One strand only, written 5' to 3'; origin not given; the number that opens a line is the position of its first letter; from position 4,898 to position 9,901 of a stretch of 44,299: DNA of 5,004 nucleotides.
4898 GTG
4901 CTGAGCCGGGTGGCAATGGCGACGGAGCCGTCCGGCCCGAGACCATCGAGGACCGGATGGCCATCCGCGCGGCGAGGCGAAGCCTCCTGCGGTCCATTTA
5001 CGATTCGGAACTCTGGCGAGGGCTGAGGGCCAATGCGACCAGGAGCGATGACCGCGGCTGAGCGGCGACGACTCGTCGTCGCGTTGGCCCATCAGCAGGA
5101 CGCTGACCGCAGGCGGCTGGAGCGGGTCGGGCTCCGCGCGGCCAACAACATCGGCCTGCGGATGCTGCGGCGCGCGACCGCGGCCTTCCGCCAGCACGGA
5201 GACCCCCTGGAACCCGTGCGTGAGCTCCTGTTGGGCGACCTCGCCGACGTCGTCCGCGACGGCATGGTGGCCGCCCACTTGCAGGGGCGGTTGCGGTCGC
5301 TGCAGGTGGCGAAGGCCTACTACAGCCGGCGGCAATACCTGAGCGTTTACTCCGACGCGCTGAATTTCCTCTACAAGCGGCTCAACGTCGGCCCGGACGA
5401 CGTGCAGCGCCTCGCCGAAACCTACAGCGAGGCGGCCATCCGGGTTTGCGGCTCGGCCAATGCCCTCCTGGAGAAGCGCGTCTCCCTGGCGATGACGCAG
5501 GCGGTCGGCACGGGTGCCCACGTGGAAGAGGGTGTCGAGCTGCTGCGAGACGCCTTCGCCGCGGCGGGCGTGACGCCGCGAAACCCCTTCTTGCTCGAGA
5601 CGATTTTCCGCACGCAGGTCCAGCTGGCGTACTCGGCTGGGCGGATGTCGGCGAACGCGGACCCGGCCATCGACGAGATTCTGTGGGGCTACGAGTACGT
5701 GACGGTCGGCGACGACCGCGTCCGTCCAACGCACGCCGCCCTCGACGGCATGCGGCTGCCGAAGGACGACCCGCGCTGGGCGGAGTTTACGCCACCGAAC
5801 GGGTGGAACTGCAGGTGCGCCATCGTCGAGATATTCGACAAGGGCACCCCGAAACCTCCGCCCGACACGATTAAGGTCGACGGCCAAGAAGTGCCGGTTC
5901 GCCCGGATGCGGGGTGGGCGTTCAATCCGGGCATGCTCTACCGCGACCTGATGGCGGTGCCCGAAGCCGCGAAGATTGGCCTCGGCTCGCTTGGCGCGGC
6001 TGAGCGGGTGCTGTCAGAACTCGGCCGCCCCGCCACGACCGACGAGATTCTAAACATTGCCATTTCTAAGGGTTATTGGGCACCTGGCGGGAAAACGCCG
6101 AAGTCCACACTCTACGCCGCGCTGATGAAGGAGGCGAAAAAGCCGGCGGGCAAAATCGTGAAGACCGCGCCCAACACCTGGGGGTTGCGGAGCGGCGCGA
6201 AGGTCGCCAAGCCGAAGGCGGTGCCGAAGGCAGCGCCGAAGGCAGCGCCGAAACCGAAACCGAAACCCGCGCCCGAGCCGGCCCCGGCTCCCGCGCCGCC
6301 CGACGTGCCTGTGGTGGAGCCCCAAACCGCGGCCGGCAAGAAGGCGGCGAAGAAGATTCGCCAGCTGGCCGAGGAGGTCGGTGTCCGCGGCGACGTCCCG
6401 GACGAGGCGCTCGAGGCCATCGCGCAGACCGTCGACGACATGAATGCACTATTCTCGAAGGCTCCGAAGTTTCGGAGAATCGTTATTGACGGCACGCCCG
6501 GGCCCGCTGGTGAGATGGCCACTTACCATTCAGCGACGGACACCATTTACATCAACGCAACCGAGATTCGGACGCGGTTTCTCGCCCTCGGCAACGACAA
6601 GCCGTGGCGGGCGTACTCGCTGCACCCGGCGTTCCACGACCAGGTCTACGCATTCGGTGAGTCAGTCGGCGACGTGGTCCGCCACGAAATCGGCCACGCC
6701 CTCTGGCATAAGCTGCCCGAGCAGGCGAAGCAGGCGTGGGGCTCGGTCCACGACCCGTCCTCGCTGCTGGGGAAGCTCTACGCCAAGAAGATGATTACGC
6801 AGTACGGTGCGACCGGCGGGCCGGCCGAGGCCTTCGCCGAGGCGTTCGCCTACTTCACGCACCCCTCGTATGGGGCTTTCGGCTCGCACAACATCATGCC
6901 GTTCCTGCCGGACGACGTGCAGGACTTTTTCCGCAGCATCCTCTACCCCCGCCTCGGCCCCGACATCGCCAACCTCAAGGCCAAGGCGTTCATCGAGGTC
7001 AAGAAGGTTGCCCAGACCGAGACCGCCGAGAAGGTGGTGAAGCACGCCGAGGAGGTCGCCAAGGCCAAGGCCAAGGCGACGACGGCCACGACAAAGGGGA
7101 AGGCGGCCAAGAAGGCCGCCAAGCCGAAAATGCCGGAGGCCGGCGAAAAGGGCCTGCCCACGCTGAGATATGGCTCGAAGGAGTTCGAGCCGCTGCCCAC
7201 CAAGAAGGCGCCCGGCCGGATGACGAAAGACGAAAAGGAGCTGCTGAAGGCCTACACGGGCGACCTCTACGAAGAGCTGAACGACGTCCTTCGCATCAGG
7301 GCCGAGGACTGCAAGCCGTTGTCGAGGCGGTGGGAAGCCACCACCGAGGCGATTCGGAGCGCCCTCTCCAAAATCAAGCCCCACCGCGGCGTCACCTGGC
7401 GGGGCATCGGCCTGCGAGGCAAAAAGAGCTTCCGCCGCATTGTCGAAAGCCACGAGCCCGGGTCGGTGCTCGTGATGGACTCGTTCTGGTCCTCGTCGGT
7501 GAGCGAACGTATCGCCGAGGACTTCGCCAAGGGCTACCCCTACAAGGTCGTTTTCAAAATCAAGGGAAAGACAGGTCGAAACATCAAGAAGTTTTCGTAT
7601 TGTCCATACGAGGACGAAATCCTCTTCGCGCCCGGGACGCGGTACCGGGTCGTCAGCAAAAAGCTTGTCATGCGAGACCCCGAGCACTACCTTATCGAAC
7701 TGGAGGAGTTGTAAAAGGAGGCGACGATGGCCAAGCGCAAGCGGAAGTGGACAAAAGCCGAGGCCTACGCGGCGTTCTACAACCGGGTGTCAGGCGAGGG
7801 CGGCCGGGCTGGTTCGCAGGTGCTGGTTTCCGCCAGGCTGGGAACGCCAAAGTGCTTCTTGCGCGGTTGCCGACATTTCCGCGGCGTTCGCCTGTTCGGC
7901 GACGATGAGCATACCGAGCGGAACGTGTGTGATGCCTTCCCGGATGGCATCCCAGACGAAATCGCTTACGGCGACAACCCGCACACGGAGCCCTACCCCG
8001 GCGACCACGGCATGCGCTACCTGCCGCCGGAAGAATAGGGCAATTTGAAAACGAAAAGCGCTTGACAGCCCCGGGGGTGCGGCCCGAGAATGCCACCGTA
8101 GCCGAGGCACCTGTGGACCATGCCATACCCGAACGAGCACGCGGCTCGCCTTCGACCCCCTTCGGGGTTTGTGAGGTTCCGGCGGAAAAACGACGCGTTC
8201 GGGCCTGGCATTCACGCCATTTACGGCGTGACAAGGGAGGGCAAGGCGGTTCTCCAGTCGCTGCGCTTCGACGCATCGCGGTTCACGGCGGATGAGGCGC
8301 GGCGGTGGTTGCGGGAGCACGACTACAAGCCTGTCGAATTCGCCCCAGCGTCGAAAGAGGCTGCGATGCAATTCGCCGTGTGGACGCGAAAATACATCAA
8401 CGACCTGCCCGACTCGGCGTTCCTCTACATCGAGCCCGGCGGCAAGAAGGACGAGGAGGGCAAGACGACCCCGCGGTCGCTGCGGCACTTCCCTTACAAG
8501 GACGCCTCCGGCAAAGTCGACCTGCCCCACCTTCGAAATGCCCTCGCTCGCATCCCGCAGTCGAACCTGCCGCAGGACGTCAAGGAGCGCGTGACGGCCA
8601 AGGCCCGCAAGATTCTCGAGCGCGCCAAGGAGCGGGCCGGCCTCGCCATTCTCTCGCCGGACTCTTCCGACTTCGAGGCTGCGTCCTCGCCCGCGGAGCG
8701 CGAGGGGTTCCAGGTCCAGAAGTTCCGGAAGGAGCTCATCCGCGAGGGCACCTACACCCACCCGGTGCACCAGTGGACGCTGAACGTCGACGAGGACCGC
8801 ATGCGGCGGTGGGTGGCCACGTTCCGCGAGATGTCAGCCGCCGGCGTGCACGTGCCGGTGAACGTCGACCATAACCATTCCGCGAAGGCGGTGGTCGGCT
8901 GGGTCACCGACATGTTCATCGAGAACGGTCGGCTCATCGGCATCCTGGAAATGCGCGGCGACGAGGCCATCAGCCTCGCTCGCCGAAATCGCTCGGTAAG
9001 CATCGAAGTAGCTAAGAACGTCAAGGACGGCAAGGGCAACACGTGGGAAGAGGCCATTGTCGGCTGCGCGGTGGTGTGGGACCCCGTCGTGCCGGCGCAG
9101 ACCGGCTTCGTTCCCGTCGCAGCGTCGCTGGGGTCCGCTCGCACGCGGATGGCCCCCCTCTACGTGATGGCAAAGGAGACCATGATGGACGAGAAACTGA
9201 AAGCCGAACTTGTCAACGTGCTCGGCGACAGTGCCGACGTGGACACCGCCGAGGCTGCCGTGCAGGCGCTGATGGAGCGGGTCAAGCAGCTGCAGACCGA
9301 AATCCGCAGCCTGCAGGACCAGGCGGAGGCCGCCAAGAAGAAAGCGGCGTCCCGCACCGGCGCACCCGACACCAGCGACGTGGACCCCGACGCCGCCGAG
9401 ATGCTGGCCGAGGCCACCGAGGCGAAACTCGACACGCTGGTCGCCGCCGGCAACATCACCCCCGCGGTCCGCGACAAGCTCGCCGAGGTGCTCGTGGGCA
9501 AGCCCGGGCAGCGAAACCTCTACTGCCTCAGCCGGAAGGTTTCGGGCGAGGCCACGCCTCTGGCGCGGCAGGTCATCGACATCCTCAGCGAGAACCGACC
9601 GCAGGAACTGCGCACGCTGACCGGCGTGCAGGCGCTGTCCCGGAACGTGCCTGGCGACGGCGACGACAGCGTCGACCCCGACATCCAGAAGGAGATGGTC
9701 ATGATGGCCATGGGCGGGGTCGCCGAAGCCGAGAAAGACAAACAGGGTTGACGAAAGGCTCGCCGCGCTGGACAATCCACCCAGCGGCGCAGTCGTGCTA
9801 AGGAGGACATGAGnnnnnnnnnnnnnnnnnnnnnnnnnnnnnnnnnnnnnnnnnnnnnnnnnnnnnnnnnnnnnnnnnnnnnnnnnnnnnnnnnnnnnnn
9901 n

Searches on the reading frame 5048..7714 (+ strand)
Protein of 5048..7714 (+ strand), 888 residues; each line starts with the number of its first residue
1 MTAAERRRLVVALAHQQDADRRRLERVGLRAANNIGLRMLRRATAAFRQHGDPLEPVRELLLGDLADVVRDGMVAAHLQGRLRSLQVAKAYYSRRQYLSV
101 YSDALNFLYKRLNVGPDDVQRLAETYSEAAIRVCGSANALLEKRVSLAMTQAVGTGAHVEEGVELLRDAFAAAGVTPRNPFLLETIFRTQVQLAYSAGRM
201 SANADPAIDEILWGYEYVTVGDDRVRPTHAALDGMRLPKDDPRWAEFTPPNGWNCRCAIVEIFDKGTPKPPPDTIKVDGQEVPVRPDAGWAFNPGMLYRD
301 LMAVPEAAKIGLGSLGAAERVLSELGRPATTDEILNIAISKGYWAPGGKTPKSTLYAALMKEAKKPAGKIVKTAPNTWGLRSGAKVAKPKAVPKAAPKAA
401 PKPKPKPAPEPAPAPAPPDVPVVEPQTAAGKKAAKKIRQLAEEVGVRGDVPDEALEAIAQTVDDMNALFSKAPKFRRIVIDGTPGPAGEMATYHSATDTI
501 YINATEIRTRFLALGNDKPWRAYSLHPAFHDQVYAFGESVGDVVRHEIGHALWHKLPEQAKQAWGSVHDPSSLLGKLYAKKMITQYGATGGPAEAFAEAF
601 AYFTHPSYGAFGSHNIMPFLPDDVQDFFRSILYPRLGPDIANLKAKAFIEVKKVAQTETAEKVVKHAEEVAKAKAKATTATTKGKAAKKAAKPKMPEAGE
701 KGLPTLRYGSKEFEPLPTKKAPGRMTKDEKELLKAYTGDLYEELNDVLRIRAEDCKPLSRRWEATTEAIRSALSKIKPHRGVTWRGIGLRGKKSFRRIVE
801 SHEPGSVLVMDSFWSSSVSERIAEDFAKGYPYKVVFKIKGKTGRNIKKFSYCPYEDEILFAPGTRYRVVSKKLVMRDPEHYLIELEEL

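Call 46: search_protein_families(library=pfam, proteins=[window:5048-7714:+], max_evalue=0.01)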
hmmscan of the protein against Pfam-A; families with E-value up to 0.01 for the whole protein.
window:5048-7714:+ (888 aa): 4 families
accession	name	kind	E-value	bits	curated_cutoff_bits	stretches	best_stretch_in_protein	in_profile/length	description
PF04233.19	Phage_Mu_F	-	1.3e-18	68.2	29.6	1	145-259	3-111/112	Phage Mu protein F like protein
PF01129.24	ART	-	4.4e-12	46.2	22.3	1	696-871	56-203/222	NAD:arginine ADP-ribosyltransferase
PF05066.19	HARE-HTH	-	8.3e-12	45.8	25.9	1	317-382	6-70/71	HB1, ASXL, restriction endonuclease HTH domain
PF03496.20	ADPrib_exo_Tox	-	2e-10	40.8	23.4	1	719-880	10-185/196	ADP-ribosyltransferase exoenzyme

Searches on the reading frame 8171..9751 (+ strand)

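Call 46: search_protein_families(library=pfam, proteins=[window:8171-9751:+], max_evalue=0.01)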
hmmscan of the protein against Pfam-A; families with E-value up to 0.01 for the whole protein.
window:8171-9751:+ (526 aa): 1 family
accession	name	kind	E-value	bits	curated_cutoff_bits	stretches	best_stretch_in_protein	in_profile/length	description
PF08381.16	BRX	-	0.00079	19.2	24.5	1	10-50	8-48/56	Transcription factor regulating root and shoot growth via Pin3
